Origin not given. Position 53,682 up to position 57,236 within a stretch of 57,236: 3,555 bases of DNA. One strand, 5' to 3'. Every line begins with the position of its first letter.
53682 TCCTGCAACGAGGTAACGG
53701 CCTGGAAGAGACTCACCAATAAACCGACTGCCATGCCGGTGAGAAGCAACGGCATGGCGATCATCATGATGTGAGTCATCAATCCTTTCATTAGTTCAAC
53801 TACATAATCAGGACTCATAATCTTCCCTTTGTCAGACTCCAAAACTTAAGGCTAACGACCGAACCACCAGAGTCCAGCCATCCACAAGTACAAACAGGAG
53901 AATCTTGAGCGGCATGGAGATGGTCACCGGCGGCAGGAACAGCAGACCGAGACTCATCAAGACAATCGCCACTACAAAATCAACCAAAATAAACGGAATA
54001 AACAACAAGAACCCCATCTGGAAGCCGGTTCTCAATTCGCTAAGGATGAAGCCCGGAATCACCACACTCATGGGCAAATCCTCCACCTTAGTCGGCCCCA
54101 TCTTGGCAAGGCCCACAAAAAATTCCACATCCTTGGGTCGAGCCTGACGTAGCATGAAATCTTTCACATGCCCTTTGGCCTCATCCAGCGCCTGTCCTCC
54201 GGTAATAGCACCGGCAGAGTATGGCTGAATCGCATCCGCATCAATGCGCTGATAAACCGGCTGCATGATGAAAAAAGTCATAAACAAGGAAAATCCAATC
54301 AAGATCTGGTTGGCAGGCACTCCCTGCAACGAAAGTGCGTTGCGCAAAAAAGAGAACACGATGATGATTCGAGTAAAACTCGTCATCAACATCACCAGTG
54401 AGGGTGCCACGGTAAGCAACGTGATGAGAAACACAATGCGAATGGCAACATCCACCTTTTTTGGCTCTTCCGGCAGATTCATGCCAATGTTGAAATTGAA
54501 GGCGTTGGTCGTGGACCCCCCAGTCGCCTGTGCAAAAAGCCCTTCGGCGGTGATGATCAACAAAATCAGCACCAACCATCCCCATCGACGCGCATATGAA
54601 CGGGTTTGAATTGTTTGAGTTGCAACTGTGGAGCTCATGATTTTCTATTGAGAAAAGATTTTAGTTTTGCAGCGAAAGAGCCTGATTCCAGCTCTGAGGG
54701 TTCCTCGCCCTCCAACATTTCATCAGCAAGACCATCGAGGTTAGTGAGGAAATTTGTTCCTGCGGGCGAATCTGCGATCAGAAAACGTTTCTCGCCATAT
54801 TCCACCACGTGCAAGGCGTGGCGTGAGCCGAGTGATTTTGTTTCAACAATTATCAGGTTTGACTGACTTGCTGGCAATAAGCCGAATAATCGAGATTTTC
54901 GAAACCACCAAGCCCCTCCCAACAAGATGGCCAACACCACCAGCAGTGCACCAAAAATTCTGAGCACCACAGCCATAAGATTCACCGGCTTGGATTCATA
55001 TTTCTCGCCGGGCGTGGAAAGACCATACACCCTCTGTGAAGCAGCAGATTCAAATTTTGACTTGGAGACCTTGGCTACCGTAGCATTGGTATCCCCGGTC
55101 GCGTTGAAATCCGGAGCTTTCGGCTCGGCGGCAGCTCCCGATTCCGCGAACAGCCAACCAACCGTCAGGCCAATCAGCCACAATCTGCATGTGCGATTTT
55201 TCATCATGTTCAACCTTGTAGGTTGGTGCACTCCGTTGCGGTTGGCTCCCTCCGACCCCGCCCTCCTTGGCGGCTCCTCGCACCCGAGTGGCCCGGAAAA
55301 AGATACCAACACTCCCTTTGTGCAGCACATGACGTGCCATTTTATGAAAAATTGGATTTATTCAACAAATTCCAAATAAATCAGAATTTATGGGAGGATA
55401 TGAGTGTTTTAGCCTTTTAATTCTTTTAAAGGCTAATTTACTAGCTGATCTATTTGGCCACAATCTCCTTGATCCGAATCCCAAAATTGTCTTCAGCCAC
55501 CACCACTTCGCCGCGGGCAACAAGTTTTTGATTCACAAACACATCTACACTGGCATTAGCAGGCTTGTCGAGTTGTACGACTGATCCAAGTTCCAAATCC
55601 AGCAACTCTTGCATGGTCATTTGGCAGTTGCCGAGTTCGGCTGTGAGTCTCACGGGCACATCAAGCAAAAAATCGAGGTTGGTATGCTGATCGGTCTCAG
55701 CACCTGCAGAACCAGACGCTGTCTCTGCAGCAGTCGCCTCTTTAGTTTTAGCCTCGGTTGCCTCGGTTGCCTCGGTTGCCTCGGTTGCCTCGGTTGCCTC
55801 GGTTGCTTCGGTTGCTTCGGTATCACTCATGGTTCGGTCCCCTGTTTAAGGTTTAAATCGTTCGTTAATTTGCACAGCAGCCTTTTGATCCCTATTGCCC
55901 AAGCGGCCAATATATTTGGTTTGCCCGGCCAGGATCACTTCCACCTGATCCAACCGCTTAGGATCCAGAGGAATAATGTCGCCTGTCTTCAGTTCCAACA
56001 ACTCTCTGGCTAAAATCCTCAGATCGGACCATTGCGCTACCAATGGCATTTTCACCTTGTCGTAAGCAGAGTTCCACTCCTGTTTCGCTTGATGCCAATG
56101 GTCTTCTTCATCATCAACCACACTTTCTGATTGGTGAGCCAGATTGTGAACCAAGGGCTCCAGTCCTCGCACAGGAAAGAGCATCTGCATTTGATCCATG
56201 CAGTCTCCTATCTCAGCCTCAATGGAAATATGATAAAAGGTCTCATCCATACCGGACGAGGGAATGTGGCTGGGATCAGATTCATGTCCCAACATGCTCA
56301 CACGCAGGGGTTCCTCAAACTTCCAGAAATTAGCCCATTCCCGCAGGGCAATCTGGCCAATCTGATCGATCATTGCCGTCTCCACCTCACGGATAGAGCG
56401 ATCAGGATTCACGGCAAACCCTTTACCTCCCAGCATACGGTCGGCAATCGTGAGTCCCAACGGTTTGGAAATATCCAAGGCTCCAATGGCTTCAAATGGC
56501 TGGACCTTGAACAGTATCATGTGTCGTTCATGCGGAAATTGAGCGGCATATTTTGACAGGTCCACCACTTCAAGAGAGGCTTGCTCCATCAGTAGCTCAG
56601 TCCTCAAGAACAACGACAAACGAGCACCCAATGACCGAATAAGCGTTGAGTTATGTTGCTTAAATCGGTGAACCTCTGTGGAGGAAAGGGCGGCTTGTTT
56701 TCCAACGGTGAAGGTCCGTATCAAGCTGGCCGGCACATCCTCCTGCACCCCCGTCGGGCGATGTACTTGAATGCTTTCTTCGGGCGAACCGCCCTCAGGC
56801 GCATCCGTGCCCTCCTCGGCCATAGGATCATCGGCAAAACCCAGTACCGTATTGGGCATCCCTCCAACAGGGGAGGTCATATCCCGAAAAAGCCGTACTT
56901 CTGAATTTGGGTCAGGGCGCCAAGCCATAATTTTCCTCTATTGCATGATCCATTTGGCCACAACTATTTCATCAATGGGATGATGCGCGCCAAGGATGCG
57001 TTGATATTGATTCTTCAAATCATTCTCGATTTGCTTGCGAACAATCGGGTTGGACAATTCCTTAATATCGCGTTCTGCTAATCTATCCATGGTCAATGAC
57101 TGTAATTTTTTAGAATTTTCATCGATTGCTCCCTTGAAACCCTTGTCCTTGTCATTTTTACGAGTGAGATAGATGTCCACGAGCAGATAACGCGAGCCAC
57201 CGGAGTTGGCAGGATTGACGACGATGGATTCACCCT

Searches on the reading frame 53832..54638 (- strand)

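Call 41: search_protein_families(library=pfam, proteins=[window:53832-54638:-], max_evalue=0.001)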
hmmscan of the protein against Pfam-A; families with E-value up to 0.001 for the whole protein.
window:53832-54638:- (268 aa): 1 family
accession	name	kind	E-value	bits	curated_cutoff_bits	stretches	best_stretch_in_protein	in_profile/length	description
PF00813.25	FliP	-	1.8e-73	247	26.9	1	71-262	1-191/191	FliP family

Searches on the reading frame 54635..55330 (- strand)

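Call 41: search_protein_families(library=pfam, proteins=[window:54635-55330:-], max_evalue=0.001)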
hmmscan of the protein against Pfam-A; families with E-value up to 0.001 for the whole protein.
window:54635-55330:- (231 aa): 1 family
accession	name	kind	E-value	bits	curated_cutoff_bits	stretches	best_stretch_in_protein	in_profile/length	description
PF04347.18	FliO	-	5e-10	39.8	22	1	153-227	16-90/91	Flagellar biosynthesis protein, FliO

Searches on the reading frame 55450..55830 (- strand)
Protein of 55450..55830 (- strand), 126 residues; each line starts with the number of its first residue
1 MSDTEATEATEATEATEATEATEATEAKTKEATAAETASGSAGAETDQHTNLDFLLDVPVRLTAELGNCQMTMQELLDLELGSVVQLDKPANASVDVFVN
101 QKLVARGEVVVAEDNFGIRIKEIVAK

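Call 41: search_protein_families(library=pfam, proteins=[window:55450-55830:-], max_evalue=0.001)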
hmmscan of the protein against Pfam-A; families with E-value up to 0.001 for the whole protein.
window:55450-55830:- (126 aa): 1 family
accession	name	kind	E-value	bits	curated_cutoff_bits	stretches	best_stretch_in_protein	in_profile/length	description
PF01052.25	FliMN_C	-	2.8e-24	85.3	23.8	1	55-124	3-72/73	Type III flagellar switch regulator (C-ring) FliN C-term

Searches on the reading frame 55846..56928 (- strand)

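Call 41: search_protein_families(library=pfam, proteins=[window:55846-56928:-], max_evalue=0.001)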
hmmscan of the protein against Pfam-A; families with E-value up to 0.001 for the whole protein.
window:55846-56928:- (360 aa): 2 families
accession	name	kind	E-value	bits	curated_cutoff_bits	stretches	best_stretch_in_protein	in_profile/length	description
PF02154.20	FliM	-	2e-18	67.4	27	1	77-263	5-192/192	Flagellar motor switch protein FliM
PF01052.25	FliMN_C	-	3.3e-13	49.8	23.8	1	290-357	4-71/73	Type III flagellar switch regulator (C-ring) FliN C-term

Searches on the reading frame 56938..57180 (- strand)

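Call 41: search_protein_families(library=pfam, proteins=[window:56938-57180:-], max_evalue=0.001)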
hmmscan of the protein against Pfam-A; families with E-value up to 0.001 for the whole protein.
window:56938-57180:- (80 aa): 1 family
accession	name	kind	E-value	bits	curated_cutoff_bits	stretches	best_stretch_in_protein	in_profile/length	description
PF03748.19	FliL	-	0.00098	20.1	24.6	0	22-80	41-103/103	Flagellar basal body-associated protein FliL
